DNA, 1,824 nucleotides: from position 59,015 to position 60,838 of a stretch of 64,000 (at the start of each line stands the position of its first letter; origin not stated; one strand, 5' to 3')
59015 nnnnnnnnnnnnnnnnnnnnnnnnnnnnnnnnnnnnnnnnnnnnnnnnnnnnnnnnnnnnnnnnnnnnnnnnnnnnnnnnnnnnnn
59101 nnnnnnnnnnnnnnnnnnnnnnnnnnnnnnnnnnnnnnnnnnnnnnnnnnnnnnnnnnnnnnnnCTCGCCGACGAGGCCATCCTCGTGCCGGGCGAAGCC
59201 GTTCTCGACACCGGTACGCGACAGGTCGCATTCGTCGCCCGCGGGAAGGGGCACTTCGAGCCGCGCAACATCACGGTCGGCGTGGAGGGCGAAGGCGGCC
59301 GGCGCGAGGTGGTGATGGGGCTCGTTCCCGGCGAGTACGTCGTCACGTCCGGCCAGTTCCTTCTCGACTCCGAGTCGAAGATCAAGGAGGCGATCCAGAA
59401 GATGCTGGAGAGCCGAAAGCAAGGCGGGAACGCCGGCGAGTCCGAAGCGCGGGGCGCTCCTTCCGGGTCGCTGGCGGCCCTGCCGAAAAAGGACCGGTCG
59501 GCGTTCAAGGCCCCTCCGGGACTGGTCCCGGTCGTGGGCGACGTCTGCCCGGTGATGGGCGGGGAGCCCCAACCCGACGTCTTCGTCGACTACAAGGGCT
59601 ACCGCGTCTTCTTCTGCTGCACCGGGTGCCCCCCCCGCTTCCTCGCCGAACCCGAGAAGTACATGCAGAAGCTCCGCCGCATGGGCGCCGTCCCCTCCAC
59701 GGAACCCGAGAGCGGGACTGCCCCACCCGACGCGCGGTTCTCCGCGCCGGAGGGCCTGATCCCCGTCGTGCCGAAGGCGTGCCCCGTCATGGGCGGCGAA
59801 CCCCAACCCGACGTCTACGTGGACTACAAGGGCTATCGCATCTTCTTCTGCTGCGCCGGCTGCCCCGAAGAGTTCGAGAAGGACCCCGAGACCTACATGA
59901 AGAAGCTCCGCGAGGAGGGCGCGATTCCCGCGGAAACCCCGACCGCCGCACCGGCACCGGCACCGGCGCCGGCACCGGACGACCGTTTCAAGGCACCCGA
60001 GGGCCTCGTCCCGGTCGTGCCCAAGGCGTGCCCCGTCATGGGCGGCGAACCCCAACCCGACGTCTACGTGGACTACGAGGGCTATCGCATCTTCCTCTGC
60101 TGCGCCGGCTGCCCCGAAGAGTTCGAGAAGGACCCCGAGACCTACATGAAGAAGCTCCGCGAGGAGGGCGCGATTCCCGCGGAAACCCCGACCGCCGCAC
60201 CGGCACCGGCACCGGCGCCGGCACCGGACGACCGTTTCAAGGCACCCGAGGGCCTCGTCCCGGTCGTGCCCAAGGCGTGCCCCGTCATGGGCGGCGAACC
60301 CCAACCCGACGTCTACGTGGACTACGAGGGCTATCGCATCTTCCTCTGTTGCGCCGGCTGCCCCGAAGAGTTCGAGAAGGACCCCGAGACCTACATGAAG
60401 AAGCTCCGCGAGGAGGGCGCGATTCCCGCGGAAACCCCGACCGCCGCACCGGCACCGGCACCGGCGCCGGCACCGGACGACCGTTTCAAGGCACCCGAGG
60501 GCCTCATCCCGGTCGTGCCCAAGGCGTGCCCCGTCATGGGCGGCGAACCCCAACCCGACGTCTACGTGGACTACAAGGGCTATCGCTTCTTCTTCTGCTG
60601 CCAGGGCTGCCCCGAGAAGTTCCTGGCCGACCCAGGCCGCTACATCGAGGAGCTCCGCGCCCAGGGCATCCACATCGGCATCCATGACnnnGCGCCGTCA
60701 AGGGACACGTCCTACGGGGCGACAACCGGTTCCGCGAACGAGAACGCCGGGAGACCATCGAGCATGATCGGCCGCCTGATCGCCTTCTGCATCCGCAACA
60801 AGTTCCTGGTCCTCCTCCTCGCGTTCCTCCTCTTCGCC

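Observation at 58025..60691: CusB-like adaptor with five C-terminal YHS/TRASH metal-binding domains, three generated by a near-perfect 249-bp tandem triplication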

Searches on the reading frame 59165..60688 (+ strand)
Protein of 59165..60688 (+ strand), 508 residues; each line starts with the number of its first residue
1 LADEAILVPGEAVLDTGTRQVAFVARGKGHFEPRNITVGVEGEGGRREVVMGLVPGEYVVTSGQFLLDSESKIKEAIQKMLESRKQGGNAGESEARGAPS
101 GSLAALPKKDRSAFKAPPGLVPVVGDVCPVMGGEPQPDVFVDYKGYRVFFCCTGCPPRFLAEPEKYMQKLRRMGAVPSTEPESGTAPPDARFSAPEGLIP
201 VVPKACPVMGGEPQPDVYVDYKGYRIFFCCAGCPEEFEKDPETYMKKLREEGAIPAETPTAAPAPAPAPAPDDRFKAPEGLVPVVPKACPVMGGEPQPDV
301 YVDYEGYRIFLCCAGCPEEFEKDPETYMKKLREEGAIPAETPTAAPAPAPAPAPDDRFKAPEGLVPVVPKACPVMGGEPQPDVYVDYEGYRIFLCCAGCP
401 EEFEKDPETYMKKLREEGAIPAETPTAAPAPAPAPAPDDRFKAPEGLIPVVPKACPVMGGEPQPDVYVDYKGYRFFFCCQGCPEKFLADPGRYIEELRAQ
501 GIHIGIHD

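Call 25: find_homologous_proteins(query=window:59165-60688:+, max_evalue=0.00001)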
Query window:59165-60688:+ (508 aa): 41 proteins with E <= 0.00001 among 8000 candidates.
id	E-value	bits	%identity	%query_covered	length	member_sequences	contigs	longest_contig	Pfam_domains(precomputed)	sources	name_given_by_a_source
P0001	0.0e+0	1157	100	100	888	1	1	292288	PF19335.6,PF25869.1,PF04945.20,PF11494.14,PF25919.1,PF02375.24,PF25944.1,PF25975.1,PF25954.1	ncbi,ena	-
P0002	6.5e-109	383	67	50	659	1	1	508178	PF19335.6,PF04945.20,PF25919.1,PF25975.1,PF25954.1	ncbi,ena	-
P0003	1.8e-93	332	62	50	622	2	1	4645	PF25973.1,PF19335.6,PF04945.20,PF11494.14,PF25919.1,PF25975.1,PF25954.1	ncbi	ncbi:MAG: efflux RND transporter periplasmic adaptor subunit [Planctomycetota bacterium]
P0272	9.6e-92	326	63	50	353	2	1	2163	PF04945.20,PF11494.14,PF25975.1,PF25954.1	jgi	jgi:YHS domain-containing protein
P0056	3.8e-64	235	63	35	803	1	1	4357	PF19335.6,PF02321.24,PF25975.1,PF25954.1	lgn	-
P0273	1.9e-56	210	59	34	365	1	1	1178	PF25869.1,PF25989.1,PF04945.20,PF25967.1,PF25919.1,PF25975.1,PF25954.1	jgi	jgi:Cu(I)/Ag(I) efflux system membrane fusion protein/cobalt-zinc-cadmium efflux system membrane fus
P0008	1.3e-55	207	56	34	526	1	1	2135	PF25973.1,PF19335.6,PF25967.1,PF25919.1,PF25975.1,PF25954.1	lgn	-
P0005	1.7e-54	203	58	34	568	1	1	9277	PF19335.6,PF25919.1,PF25975.1,PF25954.1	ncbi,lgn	-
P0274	9.3e-40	155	36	48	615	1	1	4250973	PF25973.1,PF19335.6,PF25869.1,PF04945.20,PF25919.1,PF25944.1,PF25975.1,PF25954.1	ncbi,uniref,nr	ncbi:Cation efflux system protein CusB precursor [Anaerohalosphaera lusitana]|uniref:Cation efflux s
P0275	3.4e-34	136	39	50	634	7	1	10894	PF25973.1,PF19335.6,PF12156.15,PF25869.1,PF04945.20,PF11494.14,PF25919.1,PF25944.1,PF24273.2,PF25954.1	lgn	-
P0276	1.9e-22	98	57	19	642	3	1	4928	PF19335.6,PF25919.1,PF25944.1,PF25975.1,PF25954.1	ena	-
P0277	3.0e-21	94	60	16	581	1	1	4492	PF25973.1,PF19335.6,PF25919.1,PF25917.1,PF25944.1,PF25975.1,PF25954.1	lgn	-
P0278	3.1e-21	94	49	25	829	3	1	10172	PF25973.1,PF19335.6,PF25919.1,PF11827.14,PF25944.1,PF25975.1,PF25954.1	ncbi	-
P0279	7.4e-21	92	60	17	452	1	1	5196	PF25973.1,PF19335.6,PF25967.1,PF25919.1,PF25917.1,PF25944.1,PF25975.1,PF25954.1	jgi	jgi:membrane fusion protein, copper/silver efflux system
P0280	1.5e-20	91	56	20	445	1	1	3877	PF25973.1,PF19335.6,PF25967.1,PF25919.1,PF25917.1,PF25944.1,PF25975.1,PF25954.1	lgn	-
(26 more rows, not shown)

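Call 38: find_related_loci(query=window:59462-60688:+, collection=metagenome_contigs, flank=4000)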
Query window:59462-60688:+ (409 aa) in metagenome_contigs; peptide patterns used: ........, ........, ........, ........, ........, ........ (x = any residue, [..] = any of these).
90 stretches matched a pattern; 6 encode a relative of the query (tblastn E <= 1e-3); 6 distinct loci.
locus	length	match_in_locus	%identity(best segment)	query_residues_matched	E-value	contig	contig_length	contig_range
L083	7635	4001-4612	32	16-405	1e-30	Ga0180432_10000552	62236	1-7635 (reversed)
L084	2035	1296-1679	40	29-404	3e-27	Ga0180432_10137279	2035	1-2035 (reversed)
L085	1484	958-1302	26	21-400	2e-9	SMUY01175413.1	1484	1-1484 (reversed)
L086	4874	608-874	29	43-407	2e-9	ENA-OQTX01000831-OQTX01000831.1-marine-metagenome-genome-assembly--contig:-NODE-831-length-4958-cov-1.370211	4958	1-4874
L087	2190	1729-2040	27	32-399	8e-9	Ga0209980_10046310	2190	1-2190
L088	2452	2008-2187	50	28-396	1e-7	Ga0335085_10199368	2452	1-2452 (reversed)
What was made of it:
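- Tried and rejected: A JGI metagenome scan with the tail found only distant YHS proteins, at most 50% identical over short segments (call 38).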

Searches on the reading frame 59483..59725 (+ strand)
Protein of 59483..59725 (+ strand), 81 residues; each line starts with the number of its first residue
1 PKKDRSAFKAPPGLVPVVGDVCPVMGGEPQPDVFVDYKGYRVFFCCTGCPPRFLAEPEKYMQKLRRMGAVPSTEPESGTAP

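Call 33: search_protein_families(library=pfam, proteins=[window:59483-59725:+], max_evalue=0.01)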
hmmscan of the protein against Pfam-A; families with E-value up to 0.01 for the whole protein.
seq(81 aa): 1 family
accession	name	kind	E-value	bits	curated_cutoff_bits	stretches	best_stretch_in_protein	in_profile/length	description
PF04945.19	YHS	-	6.1e-07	29.8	30.3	1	35-62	18-45/47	YHS domain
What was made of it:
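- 59522..59683 (+): YHS unit 1 (aa 500-553), ortholog of unit A in two-unit relatives. Pfam YHS 29.8 bits (call 33).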

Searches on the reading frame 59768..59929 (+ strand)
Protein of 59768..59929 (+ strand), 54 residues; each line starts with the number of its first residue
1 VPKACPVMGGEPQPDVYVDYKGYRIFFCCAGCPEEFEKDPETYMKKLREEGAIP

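Call 77: find_homologous_proteins(query=A4, max_evalue=1e-8)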
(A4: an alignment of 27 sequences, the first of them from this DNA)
Query A4 (27 sequences) (54 aa, profile of the alignment): 1084 proteins with E <= 1e-8 among 1164 candidates; the best 120 are listed.
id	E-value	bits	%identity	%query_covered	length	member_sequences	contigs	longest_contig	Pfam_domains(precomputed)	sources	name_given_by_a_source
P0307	1.9e-39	151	52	89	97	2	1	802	PF08394.17,PF04945.20,PF11494.14,PF24273.2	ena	-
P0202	7.3e-35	137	54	89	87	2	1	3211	PF04945.20,PF11494.14,PF24273.2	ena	-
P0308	5.5e-28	115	51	91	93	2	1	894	PF04945.20,PF24273.2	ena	-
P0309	7.7e-25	105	52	93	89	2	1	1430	PF04945.20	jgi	jgi:YHS domain-containing protein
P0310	3.2e-23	99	40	76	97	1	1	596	PF04945.20,PF11494.14,PF24273.2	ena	-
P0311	1.7e-22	97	53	91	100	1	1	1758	PF04945.20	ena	-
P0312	1.8e-22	97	65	94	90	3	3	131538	PF04945.20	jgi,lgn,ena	-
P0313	2.0e-22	97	70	87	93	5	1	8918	PF04945.20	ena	-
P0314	2.1e-22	97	56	93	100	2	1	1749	PF04945.20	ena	-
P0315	2.4e-22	97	72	87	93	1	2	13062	PF04945.20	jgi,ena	jgi:YHS domain-containing protein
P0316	2.7e-22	96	68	87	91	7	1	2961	PF04945.20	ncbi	-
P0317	2.8e-22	96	65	89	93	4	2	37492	PF04945.20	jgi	-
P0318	3.0e-22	96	62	87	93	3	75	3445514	PF04945.20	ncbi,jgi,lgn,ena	ncbi:MAG: YHS domain-containing protein [Desulfobaccales bacterium]|jgi:YHS domain-containing protei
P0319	3.1e-22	96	70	87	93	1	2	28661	PF04945.20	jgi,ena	jgi:YHS domain-containing protein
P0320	4.2e-22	96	66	93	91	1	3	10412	PF04945.20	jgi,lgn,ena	jgi:YHS domain-containing protein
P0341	2.1e-21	94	54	89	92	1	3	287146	PF04945.20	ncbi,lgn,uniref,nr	ncbi:YHS domain-containing protein [Desulfoferrobacter suflitae]|uniref:YHS domain-containing protei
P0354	4.3e-21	93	54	89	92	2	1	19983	PF04945.20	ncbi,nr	ncbi:MAG: YHS domain-containing protein [Planctomycetota bacterium]|nr:MAG: YHS domain-containing pr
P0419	4.2e-20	89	52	81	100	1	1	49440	PF04945.20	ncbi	ncbi:MAG: YHS domain-containing protein [Planctomycetota bacterium]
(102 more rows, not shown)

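Call 79: find_encoding_contigs(protein=P0318, flank=6000, max_places=4)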
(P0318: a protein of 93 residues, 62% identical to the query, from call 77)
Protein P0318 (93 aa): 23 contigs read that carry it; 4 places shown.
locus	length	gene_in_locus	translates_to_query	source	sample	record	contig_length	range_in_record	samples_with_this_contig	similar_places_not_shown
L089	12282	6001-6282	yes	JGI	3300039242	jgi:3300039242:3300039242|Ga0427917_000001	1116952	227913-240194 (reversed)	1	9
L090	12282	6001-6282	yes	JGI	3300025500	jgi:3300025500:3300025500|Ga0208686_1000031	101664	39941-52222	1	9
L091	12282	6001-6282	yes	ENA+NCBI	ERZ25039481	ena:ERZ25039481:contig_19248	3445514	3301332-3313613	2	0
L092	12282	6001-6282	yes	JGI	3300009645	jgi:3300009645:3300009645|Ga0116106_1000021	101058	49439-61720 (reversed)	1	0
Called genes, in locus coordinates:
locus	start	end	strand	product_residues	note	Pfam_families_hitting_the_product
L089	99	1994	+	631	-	PF06480:FtsH_ext, PF06068:TIP49 (faint), PF00004:AAA, PF07728:AAA_5 (faint), PF17862:AAA_lid_3, PF01434:Peptidase_M41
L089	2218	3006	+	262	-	PF00809:Pterin_bind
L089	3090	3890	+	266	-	PF19293:CdaA_N, PF02457:DAC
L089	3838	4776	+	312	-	PF07949:YbbR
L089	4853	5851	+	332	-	PF01545:Cation_efflux, PF16916:ZT_dimer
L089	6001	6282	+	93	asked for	PF04945:YHS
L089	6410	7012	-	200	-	-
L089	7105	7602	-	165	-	PF13302:Acetyltransf_3 (weak), PF13527:Acetyltransf_9, PF00583:Acetyltransf_1, PF13673:Acetyltransf_10, PF13508:Acetyltransf_7, PF08445:FR47 (weak)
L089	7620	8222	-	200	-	PF00160:Pro_isomerase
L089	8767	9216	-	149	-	PF00072:Response_reg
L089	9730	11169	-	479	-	PF00072:Response_reg, PF06490:FleQ (weak), PF00158:Sigma54_activat, PF14532:Sigma54_activ_2, PF07728:AAA_5 (faint), PF25601:AAA_lid_14, PF02954:HTH_8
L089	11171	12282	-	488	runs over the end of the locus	PF12729:4HB_MCP_1, PF00512:HisKA, PF02518:HATPase_c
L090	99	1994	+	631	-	PF06480:FtsH_ext, PF06068:TIP49 (faint), PF00004:AAA, PF07728:AAA_5 (faint), PF17862:AAA_lid_3, PF01434:Peptidase_M41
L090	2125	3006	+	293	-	PF00809:Pterin_bind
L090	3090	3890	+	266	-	PF19293:CdaA_N, PF02457:DAC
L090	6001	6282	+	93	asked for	PF04945:YHS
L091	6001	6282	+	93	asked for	PF04945:YHS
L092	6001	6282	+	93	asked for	PF04945:YHS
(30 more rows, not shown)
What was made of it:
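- One standalone YHS gene sits beside a CDF transporter rather than a Cu pump, so metal specificity is open (call 79).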

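Call 80: find_encoding_contigs(protein=P0354, flank=6000, max_places=2)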
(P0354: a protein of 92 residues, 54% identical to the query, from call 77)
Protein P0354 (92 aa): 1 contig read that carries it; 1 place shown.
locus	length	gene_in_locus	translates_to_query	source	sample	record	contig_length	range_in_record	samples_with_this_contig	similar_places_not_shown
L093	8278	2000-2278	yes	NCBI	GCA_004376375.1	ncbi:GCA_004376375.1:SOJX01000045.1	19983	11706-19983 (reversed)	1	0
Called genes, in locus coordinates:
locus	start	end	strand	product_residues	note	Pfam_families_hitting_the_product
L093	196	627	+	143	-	PF02082:Rrf2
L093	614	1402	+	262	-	PF00037:Fer4, PF12797:Fer4_2 (weak), PF12837:Fer4_6, PF12838:Fer4_7 (faint), PF13237:Fer4_10 (weak), PF14697:Fer4_21, PF13187:Fer4_9 (weak), PF27217:AF_0155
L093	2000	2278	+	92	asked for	PF04945:YHS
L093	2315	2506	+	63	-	PF12797:Fer4_2, PF12837:Fer4_6 (weak), PF13237:Fer4_10, PF00037:Fer4, PF14697:Fer4_21, PF12838:Fer4_7, PF13187:Fer4_9, PF00037:Fer4 (weak), +6 more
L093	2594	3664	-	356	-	PF14870:PSII_BNR (weak), PF15902:Sortilin-Vps10 (weak), PF02012:BNR (faint), PF14870:PSII_BNR (weak)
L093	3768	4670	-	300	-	PF13578:Methyltransf_24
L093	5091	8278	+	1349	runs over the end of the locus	PF00069:Pkinase, PF07714:PK_Tyr_Ser-Thr, PF13191:AAA_16, PF07719:TPR_2 (faint), PF13424:TPR_12 (weak), PF17874:TPR_MalT (weak)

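Call 81: find_encoding_contigs(protein=P0341, flank=6000, max_places=2)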
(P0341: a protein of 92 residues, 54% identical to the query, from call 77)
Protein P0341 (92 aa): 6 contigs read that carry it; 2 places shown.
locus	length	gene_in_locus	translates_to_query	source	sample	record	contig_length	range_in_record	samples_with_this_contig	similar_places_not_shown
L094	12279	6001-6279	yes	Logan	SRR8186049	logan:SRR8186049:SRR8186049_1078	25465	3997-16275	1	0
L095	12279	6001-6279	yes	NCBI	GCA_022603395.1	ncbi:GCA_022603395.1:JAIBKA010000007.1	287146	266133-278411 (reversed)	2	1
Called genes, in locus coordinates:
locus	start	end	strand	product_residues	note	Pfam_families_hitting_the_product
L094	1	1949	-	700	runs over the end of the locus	PF00403:HMA, PF00122:E1-E2_ATPase, PF00702:Hydrolase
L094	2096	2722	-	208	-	-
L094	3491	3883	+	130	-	-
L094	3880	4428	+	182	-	-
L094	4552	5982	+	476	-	PF02321:OEP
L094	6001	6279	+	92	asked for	PF04945:YHS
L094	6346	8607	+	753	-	PF19335:HMBD, PF25919:BSH_CusB, PF25973:BSH_CzcB, PF25869:3HB_CusB (faint), PF25944:Beta-barrel_RND (weak), PF25954:Beta-barrel_RND_2, PF11827:DUF3347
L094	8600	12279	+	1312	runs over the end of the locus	PF00873:ACR_tran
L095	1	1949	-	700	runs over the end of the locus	PF00403:HMA, PF00122:E1-E2_ATPase, PF00702:Hydrolase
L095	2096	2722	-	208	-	-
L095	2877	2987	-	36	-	PF02954:HTH_8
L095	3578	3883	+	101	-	-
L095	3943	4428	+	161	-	-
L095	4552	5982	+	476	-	PF02321:OEP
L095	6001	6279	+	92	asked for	PF04945:YHS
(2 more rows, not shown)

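Call 82: find_encoding_contigs(protein=P0419, flank=6000, max_places=2)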
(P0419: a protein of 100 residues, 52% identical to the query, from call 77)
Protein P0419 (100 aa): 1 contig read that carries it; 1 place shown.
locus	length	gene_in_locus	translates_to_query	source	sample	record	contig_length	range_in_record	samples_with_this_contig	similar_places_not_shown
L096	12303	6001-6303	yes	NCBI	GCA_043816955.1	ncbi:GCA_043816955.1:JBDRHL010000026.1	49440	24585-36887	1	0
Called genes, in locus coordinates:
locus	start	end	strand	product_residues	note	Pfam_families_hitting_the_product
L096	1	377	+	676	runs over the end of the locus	PF00009:GTP_EFTU, PF01926:MMR_HSR1 (weak), PF22042:EF-G_D2 (weak), PF14492:EFG_III, PF03764:EFG_IV, PF00679:EFG_C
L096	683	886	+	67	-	PF00313:CSD, PF08206:OB_RNB (weak)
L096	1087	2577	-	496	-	PF13231:PMT_2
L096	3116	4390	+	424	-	PF02321:OEP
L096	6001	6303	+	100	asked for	PF04945:YHS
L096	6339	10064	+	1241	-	PF00873:ACR_tran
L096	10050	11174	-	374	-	PF01408:GFO_IDH_MocA, PF03447:NAD_binding_3 (faint), PF02894:GFO_IDH_MocA_C (weak), PF22725:GFO_IDH_MocA_C3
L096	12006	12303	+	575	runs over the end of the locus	PF14417:MEDS, PF00989:PAS, PF08448:PAS_4, PF13426:PAS_9 (weak), PF07730:HisKA_3, PF13581:HATPase_c_2, PF02518:HATPase_c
